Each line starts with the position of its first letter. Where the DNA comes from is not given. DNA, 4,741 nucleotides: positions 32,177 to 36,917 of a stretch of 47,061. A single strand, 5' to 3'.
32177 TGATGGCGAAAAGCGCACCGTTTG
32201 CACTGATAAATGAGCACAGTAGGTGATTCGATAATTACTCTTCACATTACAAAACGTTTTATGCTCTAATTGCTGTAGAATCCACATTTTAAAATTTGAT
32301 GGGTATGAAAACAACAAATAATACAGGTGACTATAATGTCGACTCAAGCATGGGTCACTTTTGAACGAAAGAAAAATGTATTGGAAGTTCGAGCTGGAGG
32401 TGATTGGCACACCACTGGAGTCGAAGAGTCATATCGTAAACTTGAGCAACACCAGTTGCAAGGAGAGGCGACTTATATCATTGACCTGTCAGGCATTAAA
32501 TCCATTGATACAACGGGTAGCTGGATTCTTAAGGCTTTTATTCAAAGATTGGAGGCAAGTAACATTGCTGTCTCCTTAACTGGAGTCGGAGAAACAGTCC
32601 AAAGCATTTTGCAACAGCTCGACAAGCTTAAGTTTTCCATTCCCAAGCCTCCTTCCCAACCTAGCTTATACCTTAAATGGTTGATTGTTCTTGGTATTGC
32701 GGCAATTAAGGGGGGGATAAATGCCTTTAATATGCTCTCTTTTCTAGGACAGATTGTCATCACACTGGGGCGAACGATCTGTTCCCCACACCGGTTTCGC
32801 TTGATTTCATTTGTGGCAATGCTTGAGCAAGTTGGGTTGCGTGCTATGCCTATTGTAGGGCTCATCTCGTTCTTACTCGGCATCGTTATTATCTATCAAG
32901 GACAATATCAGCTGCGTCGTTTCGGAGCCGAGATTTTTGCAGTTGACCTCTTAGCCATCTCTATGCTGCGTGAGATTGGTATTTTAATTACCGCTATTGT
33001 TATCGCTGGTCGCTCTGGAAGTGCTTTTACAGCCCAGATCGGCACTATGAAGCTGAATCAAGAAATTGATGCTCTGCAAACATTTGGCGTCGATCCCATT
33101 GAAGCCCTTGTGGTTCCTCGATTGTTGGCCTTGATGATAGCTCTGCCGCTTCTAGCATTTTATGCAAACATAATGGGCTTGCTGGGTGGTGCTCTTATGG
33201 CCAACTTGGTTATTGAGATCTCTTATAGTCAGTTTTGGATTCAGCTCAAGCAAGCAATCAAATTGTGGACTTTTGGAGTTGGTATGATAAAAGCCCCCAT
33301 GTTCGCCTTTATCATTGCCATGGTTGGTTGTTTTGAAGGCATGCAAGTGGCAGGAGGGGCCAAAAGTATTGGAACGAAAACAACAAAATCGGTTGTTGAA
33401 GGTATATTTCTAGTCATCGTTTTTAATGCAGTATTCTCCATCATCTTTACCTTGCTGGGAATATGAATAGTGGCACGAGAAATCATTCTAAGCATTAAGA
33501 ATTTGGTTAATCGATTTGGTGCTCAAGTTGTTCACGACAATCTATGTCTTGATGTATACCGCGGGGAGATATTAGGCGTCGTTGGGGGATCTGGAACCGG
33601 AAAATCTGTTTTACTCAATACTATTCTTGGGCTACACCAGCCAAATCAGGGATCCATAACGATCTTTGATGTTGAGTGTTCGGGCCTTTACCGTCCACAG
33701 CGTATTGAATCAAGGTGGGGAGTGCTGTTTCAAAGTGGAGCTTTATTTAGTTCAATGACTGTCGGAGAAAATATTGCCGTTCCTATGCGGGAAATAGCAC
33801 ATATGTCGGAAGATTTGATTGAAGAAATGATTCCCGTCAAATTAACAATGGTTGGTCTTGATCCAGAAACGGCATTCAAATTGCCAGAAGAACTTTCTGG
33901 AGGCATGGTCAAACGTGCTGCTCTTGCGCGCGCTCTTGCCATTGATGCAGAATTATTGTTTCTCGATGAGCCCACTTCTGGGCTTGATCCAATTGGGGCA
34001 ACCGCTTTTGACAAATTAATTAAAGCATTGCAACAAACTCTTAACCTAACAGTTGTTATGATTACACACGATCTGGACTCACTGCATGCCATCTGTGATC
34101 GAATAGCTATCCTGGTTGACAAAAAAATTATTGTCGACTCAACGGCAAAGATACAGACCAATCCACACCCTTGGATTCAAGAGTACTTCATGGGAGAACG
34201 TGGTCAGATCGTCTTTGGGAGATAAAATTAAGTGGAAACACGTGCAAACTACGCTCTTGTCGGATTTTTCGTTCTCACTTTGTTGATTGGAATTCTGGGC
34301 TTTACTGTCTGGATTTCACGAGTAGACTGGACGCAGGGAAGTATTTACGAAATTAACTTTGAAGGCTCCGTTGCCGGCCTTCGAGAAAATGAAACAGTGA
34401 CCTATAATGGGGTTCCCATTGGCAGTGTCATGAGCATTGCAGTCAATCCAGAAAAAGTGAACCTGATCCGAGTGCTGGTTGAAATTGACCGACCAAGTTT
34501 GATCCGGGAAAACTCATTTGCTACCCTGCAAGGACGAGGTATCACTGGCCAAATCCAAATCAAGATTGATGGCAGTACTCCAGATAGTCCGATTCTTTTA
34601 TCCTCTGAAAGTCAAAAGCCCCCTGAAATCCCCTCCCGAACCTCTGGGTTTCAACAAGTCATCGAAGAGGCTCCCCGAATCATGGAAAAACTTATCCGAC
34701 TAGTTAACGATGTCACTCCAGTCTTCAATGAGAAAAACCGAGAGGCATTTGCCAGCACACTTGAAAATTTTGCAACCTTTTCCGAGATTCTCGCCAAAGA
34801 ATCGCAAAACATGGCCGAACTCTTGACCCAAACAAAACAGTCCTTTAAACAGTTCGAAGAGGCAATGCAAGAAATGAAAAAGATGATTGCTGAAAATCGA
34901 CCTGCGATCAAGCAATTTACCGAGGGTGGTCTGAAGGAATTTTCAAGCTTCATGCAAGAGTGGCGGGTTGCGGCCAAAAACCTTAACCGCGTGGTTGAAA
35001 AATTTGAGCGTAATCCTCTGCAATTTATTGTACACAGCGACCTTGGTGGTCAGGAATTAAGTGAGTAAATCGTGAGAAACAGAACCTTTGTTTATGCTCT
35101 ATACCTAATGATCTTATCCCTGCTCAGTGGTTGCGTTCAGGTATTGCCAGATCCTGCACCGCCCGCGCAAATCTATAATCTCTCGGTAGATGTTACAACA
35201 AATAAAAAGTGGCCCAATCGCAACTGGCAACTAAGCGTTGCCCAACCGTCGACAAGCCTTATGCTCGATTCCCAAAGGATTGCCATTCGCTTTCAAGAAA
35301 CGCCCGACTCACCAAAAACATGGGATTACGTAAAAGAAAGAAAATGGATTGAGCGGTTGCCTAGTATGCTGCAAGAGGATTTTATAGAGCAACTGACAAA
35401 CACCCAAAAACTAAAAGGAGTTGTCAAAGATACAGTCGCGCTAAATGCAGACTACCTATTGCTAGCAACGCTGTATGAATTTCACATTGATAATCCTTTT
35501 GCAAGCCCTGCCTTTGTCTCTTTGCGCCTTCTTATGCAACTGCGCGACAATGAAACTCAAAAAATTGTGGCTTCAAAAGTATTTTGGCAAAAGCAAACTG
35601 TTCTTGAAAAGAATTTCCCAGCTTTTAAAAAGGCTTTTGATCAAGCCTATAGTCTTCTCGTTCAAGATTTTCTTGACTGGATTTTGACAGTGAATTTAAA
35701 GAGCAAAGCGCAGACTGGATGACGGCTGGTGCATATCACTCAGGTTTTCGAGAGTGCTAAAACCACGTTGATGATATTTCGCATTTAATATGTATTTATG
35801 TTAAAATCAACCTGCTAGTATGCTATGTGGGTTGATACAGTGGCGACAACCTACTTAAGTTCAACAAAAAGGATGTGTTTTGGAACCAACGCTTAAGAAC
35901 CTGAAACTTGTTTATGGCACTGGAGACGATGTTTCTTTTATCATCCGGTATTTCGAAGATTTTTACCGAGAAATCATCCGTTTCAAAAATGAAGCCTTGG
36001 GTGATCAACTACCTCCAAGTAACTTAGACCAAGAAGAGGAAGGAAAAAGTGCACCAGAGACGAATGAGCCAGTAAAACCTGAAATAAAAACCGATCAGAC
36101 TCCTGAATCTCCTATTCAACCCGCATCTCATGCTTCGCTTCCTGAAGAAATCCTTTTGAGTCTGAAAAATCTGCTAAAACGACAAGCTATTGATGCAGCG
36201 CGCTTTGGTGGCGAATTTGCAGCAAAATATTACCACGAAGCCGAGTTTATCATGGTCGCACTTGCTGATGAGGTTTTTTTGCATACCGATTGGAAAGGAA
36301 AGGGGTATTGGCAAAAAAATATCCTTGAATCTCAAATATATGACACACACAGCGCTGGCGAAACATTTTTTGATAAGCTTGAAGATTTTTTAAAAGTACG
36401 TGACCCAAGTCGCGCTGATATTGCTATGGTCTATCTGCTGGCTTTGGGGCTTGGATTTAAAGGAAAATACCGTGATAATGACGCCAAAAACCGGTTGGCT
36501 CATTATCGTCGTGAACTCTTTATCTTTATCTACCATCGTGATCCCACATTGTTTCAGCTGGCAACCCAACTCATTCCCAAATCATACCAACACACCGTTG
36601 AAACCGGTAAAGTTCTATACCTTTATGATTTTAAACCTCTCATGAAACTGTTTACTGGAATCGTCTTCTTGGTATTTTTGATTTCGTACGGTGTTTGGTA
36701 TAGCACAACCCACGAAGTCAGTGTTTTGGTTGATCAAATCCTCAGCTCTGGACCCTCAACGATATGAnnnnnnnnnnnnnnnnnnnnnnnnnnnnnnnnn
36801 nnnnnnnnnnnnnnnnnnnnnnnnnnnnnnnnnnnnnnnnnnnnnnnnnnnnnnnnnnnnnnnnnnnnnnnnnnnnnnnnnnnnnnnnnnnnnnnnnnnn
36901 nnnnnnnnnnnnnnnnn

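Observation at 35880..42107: Isolated TssL-TssM-TssA module with no other type VI secretion genes nearby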

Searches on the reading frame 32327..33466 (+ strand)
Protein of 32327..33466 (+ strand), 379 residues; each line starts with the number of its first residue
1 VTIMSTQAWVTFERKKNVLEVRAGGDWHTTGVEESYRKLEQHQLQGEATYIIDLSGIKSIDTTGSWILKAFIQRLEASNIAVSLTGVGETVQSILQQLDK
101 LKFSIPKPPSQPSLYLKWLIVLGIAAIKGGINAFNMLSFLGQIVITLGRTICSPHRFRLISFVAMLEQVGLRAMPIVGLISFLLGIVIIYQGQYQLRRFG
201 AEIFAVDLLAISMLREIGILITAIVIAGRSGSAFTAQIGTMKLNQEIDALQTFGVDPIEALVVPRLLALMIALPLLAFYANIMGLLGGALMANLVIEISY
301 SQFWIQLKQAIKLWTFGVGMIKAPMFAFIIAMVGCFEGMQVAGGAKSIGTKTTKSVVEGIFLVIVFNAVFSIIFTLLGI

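Call 3: search_protein_families(library=pfam, proteins=[window:32327-33466:+], max_evalue=0.01)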
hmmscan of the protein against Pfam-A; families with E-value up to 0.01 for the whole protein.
window:32327-33466:+ (379 aa): 3 families
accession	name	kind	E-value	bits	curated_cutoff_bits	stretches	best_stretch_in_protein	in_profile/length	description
PF02405.21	MlaE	-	3.1e-74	249.6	22.5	1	163-373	2-212/212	Permease MlaE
PF01740.26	STAS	-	3e-09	37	22.6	1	13-102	5-95/106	STAS domain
PF13466.11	STAS_2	-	1.3e-05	25.7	29.2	1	22-98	2-77/80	STAS domain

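Call 4: search_protein_families(library=ncbifam, proteins=[window:32327-33466:+], max_evalue=0.01)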
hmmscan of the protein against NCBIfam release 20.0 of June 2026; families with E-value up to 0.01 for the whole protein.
window:32327-33466:+ (379 aa): 5 families
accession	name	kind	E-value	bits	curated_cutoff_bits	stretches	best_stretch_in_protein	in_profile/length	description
TIGR00056.1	TIGR00056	subfamily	4.4e-72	242.8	212.2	1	132-375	16-257/260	MlaE family lipid ABC transporter permease subunit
NF033619.1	perm_MlaE_1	exception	2.4e-43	148.6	315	1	131-370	5-247/253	lipid asymmetry maintenance ABC transporter permease subunit MlaE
TIGR00377.1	ant_ant_sig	superfamily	5.8e-05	22.9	53.45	1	11-96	6-92/108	anti-sigma factor antagonist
NF033618.0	mlaB_1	equivalog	0.00064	20.1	90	1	46-96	34-84/94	lipid asymmetry maintenance protein MlaB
TIGR03365.1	Bsubt_queE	equivalog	0.0012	18.4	206.1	1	24-111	50-131/238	7-carboxy-7-deazaguanine synthase QueE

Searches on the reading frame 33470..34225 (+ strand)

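Call 3: search_protein_families(library=pfam, proteins=[window:33470-34225:+], max_evalue=0.01)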
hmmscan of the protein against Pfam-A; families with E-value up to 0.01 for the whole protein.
window:33470-34225:+ (251 aa): 3 families
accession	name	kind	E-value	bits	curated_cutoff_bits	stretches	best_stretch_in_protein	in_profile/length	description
PF00005.33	ABC_tran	-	1.7e-28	100.3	25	1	23-170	2-137/137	ABC transporter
PF13304.12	AAA_21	-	2.6e-08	34.7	27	1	140-201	236-299/304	AAA domain, putative AbiEii toxin, Type IV TA system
PF13401.12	AAA_22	-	0.0087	16.8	27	0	34-78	7-49/130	AAA domain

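Call 4: search_protein_families(library=ncbifam, proteins=[window:33470-34225:+], max_evalue=0.01)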
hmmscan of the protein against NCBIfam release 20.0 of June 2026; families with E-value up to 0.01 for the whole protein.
window:33470-34225:+ (251 aa): 191 families (the best 25 are shown)
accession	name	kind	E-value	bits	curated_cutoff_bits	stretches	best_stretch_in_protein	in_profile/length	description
NF008809.0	PRK11831.1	equivalog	3.8e-50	170.7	441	1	6-242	8-246/270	phospholipid ABC transporter ATP-binding protein MlaF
TIGR03265.1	PhnT2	equivalog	5.6e-46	157.4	457.7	1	6-243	4-237/353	putative 2-aminoethylphosphonate ABC transporter ATP-binding protein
TIGR02769.1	nickel_nikE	equivalog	2.9e-41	141.7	332.55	1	12-224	17-233/265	nickel import ATP-binding protein NikE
TIGR02314.1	ABC_MetN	equivalog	4.7e-41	140.9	499.7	1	22-236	21-236/343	methionine ABC transporter ATP-binding protein MetN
TIGR04521.1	ECF_ATPase_2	equivalog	1.2e-40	139.4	330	1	23-227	22-230/279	energy-coupling factor transporter ATPase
TIGR03258.1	PhnT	equivalog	1.4e-40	139.4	499.15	1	8-227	10-225/359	2-aminoethylphosphonate ABC transport system ATP-binding subunit PhnT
TIGR00968.1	3a0106s01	subfamily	5.2e-40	137.4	342.75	1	8-244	2-234/237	sulfate ABC transporter ATP-binding protein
TIGR01186.1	proV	subfamily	3.1e-39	135.1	326.6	1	17-242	4-232/363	betaine/proline/choline family ABC transporter ATP-binding protein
NF006987.0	PRK09452.1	equivalog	3.9e-39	134.4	482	1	3-243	14-250/378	spermidine/putrescine ABC transporter ATP-binding protein PotA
NF007739.0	PRK10419.1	subfamily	4e-38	131.5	354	1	11-224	17-234/268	nickel ABC transporter ATP-binding protein NikE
NF040933.2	ABC_arch_GlcV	equivalog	4.8e-38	130.9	450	1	20-243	20-244/357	glucose ABC transporter ATP-binding protein GlcV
TIGR03415.1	ABC_choXWV_ATP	equivalog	5.4e-38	130.9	483.75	1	12-232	30-256/382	choline ABC transporter ATP-binding protein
TIGR01187.1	potA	subfamily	4e-37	128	355.6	1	38-243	2-203/325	polyamine ABC transporter ATP-binding protein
NF043075.1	MMSYN1_0197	equivalog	4.2e-37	127.9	550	1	6-243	2-235/341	spermidine/putrescine ABC transporter ATP-binding protein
NF008105.0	PRK10851.1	equivalog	4.5e-36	124.3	502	1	7-243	3-239/362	sulfate/thiosulfate ABC transporter ATP-binding protein CysA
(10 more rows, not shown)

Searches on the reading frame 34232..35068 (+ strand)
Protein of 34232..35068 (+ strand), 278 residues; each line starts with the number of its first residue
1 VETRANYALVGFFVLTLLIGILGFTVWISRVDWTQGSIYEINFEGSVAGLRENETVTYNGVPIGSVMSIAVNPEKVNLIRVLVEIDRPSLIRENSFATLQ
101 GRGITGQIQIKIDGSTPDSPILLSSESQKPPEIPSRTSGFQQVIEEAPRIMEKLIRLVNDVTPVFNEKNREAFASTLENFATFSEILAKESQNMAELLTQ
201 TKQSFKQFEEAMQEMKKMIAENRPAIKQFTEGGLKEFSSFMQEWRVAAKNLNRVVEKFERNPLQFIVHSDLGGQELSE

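Call 3: search_protein_families(library=pfam, proteins=[window:34232-35068:+], max_evalue=0.01)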
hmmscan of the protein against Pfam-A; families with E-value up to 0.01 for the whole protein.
window:34232-35068:+ (278 aa): 4 families
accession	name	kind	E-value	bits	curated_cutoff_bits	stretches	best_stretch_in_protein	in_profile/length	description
PF02470.25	MlaD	-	3.4e-11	43.7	25.1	1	39-113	3-79/81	MlaD protein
PF16746.10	BAR_3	-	0.0045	17.1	31.7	1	172-272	19-114/235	BAR domain of APPL family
PF06013.18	WXG100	-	0.0076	16.9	27.3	0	145-209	21-85/86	Proteins of 100 residues with WXG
PF20155.4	TMP_3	-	0.0096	16.1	41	0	187-257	6-75/192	Tape measure protein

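Call 4: search_protein_families(library=ncbifam, proteins=[window:34232-35068:+], max_evalue=0.01)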
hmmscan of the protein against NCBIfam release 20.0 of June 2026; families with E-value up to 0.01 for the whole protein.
window:34232-35068:+ (278 aa): 4 families
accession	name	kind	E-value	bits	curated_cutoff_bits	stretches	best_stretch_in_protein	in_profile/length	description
TIGR00996.1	Mtu_fam_mce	paralog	1.1e-12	47.8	140.5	1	17-232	9-228/291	MCE family protein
TIGR04430.1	OM_asym_MlaD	equivalog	1.3e-10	41.3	135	1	8-113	7-113/146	outer membrane lipid asymmetry maintenance protein MlaD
NF008070.2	PRK10807.1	equivalog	1.1e-07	31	525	1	102-253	372-521/542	intermembrane transport protein PqiB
NF033914.0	antiphage_ZorA_1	subfamily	0.0034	15.7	190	1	168-260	425-521/619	anti-phage ZorAB system protein ZorA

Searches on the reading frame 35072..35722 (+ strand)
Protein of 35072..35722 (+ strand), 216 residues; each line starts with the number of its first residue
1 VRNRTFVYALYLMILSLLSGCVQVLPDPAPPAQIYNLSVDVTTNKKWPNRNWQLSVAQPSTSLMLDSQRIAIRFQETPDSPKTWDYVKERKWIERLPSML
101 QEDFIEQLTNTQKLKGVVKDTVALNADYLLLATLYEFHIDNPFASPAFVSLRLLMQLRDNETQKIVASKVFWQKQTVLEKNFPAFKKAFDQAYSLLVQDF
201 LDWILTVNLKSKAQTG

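Call 3: search_protein_families(library=pfam, proteins=[window:35072-35722:+], max_evalue=0.01)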
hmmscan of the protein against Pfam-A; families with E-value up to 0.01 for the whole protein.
window:35072-35722:+ (216 aa): 1 family
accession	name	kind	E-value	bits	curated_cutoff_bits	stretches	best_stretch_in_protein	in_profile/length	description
PF03886.18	ABC_trans_aux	-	7.5e-09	35.8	26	1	35-198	1-158/161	ABC-type transport auxiliary lipoprotein component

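Call 4: search_protein_families(library=ncbifam, proteins=[window:35072-35722:+], max_evalue=0.01)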
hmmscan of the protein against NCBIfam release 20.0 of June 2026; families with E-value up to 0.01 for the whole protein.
window:35072-35722:+ (216 aa): 0 families

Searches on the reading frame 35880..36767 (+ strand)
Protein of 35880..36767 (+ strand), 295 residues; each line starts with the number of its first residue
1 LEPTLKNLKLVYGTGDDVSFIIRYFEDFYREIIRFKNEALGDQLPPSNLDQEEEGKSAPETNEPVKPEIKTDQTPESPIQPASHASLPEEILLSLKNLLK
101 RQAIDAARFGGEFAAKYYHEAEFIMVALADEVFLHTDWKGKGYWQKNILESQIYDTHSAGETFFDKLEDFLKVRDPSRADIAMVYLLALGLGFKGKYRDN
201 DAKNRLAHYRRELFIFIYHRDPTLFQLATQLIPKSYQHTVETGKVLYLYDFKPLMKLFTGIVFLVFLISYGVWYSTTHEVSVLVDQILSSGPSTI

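Call 3: search_protein_families(library=pfam, proteins=[window:35880-36767:+], max_evalue=0.01)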
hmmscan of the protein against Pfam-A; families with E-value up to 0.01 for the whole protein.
window:35880-36767:+ (295 aa): 1 family
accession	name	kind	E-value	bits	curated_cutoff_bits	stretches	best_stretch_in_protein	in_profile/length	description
PF09850.14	DotU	-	2.1e-26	93.3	27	1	112-272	47-201/205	Type VI secretion system protein DotU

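Call 4: search_protein_families(library=ncbifam, proteins=[window:35880-36767:+], max_evalue=0.01)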
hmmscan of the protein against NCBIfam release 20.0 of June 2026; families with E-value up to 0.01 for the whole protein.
window:35880-36767:+ (295 aa): 6 families
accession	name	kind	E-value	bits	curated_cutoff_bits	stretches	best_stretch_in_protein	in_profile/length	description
TIGR03349.1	IV_VI_DotU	subfamily_domain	1.1e-23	84.1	89.95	1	102-272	40-201/211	DotU/TssL family secretion system protein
NF038239.1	T6SS_TssL_short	exception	4.1e-10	39.5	180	1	124-205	59-141/207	type VI secretion system protein TssL, short form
NF005999.0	PRK08126.1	subfamily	6.4e-08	31.8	571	1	121-276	118-266/432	hypothetical protein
NF038228.1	IcmH_DotU_IVB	equivalog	3.9e-07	29.7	50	1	120-220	94-196/258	type IVB secretion system protein IcmH/DotU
NF005444.0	PRK07033.1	equivalog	1.6e-06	27.3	520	1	121-217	103-199/438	DotU family type VI secretion system protein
NF011283.0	PRK14693.1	equivalog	0.0011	17.6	686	1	149-232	201-283/552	hypothetical protein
